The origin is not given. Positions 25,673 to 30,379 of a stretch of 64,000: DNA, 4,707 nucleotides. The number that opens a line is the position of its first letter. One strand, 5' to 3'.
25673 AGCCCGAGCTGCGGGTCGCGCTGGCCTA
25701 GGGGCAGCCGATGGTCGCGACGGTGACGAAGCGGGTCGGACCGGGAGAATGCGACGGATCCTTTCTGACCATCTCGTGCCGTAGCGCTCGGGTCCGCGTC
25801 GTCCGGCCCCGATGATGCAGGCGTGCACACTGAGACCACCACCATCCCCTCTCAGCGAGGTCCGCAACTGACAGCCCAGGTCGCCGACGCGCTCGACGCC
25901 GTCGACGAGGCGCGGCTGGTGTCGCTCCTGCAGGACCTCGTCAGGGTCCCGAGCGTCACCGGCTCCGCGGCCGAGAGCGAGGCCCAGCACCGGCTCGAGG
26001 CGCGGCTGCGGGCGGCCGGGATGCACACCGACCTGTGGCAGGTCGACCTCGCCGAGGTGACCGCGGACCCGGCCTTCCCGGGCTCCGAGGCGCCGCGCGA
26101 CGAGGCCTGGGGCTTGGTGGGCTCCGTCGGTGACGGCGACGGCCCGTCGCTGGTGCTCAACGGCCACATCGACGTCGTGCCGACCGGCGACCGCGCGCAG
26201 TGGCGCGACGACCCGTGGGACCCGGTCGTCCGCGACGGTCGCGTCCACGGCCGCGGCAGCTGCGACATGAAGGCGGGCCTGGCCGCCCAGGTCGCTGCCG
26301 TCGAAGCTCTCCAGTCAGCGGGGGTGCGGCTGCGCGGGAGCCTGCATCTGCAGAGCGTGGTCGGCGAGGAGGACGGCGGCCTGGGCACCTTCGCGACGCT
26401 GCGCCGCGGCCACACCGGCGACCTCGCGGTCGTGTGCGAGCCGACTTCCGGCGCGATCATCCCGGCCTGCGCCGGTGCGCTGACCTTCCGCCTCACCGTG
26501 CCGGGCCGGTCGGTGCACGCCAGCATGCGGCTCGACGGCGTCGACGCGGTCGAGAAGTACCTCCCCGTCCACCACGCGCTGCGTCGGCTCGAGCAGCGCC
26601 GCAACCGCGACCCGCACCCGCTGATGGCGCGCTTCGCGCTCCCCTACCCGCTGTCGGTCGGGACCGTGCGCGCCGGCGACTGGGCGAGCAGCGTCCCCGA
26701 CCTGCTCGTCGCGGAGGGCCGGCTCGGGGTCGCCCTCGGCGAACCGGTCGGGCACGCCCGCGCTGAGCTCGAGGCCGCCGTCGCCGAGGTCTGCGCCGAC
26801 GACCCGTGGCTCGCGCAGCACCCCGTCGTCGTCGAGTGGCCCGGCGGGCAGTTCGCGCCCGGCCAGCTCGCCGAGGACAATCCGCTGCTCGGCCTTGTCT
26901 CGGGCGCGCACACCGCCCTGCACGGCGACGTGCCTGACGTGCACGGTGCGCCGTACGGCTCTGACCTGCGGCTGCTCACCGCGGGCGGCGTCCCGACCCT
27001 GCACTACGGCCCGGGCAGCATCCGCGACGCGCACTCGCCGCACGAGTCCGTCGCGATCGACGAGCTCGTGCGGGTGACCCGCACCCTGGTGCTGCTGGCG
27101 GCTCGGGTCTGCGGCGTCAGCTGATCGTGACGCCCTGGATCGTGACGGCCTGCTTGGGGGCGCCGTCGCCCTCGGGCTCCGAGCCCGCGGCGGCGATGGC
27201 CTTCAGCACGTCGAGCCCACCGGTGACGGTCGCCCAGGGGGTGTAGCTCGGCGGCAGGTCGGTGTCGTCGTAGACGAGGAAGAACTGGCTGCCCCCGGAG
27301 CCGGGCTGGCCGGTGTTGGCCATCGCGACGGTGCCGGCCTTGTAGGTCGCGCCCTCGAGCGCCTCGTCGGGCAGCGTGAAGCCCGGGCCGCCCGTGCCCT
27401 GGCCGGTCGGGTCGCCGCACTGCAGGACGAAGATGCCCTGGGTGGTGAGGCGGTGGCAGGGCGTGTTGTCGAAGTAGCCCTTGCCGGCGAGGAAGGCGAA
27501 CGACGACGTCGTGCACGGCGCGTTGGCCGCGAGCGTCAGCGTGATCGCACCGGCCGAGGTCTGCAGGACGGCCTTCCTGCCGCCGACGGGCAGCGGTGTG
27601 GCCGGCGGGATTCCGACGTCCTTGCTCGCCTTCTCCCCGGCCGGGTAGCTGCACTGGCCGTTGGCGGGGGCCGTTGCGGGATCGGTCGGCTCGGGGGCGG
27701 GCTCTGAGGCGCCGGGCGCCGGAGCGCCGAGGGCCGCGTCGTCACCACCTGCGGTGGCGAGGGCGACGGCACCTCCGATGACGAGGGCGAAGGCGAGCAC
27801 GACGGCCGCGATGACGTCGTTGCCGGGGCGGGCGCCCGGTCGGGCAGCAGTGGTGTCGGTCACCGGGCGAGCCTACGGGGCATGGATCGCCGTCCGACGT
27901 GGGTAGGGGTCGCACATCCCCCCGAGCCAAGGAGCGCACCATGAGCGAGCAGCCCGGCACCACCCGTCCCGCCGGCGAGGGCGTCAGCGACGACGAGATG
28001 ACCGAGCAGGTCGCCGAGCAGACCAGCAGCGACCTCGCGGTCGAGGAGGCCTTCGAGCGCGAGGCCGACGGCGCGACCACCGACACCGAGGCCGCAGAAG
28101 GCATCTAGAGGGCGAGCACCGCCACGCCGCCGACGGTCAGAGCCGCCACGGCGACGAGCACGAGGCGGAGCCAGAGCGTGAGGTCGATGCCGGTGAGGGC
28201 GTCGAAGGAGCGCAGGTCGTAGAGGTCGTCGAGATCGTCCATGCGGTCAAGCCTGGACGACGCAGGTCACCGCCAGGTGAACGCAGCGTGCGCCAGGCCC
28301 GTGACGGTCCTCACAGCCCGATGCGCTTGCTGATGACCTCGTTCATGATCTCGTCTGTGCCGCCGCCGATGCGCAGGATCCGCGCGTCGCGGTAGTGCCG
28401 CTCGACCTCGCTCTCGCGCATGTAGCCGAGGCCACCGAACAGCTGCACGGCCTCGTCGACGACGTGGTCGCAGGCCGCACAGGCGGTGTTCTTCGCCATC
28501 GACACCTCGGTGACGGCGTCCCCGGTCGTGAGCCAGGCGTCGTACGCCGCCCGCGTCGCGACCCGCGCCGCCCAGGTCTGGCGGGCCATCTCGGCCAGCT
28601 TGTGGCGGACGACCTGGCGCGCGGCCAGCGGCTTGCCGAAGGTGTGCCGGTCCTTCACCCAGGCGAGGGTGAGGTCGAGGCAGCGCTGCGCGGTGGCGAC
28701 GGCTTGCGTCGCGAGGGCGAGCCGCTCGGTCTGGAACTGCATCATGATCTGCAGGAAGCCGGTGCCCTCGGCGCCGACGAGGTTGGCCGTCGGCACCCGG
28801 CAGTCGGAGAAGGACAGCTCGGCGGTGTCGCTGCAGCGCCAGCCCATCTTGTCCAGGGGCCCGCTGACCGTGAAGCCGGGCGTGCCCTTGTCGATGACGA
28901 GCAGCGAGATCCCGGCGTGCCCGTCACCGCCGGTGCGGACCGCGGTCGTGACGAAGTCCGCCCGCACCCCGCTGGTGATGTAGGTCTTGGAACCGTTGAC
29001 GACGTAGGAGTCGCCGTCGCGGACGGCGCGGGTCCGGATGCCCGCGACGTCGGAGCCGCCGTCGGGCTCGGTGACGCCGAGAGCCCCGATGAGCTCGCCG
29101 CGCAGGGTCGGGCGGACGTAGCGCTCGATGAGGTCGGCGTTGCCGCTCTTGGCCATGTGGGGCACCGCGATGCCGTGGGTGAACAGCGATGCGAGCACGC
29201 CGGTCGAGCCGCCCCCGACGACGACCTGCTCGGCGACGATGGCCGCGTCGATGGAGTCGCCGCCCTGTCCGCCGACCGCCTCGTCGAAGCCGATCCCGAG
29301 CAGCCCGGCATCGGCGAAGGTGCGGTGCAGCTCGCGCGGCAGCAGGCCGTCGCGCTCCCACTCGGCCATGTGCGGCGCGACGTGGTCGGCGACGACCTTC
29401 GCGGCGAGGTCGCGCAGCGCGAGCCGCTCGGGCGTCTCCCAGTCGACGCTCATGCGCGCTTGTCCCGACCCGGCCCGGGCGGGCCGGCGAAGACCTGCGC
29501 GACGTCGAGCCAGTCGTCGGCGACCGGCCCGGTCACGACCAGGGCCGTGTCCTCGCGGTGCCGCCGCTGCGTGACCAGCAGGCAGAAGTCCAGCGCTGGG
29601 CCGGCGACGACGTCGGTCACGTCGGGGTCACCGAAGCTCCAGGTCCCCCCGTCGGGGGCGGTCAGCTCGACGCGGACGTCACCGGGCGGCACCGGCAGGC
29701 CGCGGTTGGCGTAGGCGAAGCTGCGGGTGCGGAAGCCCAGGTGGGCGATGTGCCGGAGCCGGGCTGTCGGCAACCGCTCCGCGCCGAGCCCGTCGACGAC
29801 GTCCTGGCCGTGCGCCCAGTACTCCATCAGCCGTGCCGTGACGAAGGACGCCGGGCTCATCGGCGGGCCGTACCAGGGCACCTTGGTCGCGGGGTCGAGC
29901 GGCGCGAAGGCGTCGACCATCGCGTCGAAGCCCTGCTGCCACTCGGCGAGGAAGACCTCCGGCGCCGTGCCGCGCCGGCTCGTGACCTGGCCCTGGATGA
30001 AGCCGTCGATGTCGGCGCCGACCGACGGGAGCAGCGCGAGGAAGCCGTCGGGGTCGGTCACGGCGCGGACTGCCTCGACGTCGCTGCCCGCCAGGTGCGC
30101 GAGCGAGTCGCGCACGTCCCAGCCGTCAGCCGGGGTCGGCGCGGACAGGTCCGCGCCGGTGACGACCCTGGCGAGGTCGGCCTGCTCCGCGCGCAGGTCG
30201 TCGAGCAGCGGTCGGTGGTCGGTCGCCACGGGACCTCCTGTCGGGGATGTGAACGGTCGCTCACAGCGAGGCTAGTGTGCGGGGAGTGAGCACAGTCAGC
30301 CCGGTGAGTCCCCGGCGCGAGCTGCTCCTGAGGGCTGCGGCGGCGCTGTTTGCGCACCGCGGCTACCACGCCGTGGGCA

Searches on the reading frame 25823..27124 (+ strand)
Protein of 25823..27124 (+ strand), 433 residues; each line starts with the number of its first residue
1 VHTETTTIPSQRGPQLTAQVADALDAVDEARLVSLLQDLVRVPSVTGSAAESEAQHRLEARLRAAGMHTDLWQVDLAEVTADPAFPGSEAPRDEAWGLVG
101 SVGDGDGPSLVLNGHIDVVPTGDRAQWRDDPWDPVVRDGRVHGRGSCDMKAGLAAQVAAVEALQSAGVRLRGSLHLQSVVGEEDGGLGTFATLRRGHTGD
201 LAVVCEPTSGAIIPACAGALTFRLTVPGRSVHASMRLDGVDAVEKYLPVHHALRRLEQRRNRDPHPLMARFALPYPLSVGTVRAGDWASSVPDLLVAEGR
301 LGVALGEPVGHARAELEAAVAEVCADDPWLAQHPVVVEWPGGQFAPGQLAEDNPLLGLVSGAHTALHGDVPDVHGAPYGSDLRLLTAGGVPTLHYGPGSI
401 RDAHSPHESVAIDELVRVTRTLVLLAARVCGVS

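Call 81: search_protein_families(library=pfam, proteins=[window:25823-27124:+], max_evalue=0.0001)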
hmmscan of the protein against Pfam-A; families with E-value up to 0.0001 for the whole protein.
window:25823-27124:+ (433 aa): 2 families
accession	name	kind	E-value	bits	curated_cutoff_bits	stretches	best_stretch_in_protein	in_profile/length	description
PF01546.33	Peptidase_M20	-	6.5e-33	114.8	24.6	1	111-426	1-204/206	Peptidase family M20/M25/M40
PF07687.19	M20_dimer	-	4.8e-09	36.6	21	1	218-326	5-105/107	Peptidase dimerisation domain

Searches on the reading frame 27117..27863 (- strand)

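Call 81: search_protein_families(library=pfam, proteins=[window:27117-27863:-], max_evalue=0.0001)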
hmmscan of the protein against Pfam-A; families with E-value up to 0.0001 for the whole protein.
window:27117-27863:- (248 aa): 1 family
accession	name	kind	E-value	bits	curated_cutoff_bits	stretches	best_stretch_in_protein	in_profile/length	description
PF00160.26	Pro_isomerase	-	3e-25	89.7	21.7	1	100-246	4-158/159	Cyclophilin type peptidyl-prolyl cis-trans isomerase/CLD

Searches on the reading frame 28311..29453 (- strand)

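Call 81: search_protein_families(library=pfam, proteins=[window:28311-29453:-], max_evalue=0.0001)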
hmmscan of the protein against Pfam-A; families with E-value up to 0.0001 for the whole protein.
window:28311-29453:- (380 aa): 4 families
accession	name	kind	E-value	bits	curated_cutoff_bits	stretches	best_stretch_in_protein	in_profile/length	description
PF00441.29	Acyl-CoA_dh_1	-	1.2e-44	152.6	22.4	1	230-378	1-149/150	Acyl-CoA dehydrogenase, C-terminal domain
PF02770.24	Acyl-CoA_dh_M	-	4.9e-24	84.8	33.3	1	124-218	1-97/97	Acyl-CoA dehydrogenase, middle domain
PF02771.21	Acyl-CoA_dh_N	-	9.2e-23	81.2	22.9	1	7-120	1-113/113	Acyl-CoA dehydrogenase, N-terminal domain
PF08028.16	Acyl-CoA_dh_2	-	3.5e-15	56.9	22.7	1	246-361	2-127/134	Acyl-CoA dehydrogenase, C-terminal domain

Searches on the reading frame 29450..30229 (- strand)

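Call 81: search_protein_families(library=pfam, proteins=[window:29450-30229:-], max_evalue=0.0001)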
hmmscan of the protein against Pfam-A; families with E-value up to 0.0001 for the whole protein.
window:29450-30229:- (259 aa): 1 family
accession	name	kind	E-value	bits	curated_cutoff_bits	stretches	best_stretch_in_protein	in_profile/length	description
PF11716.13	MDMPI_N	-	1.9e-25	90.7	24.2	1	10-144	2-139/140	Mycothiol maleylpyruvate isomerase N-terminal domain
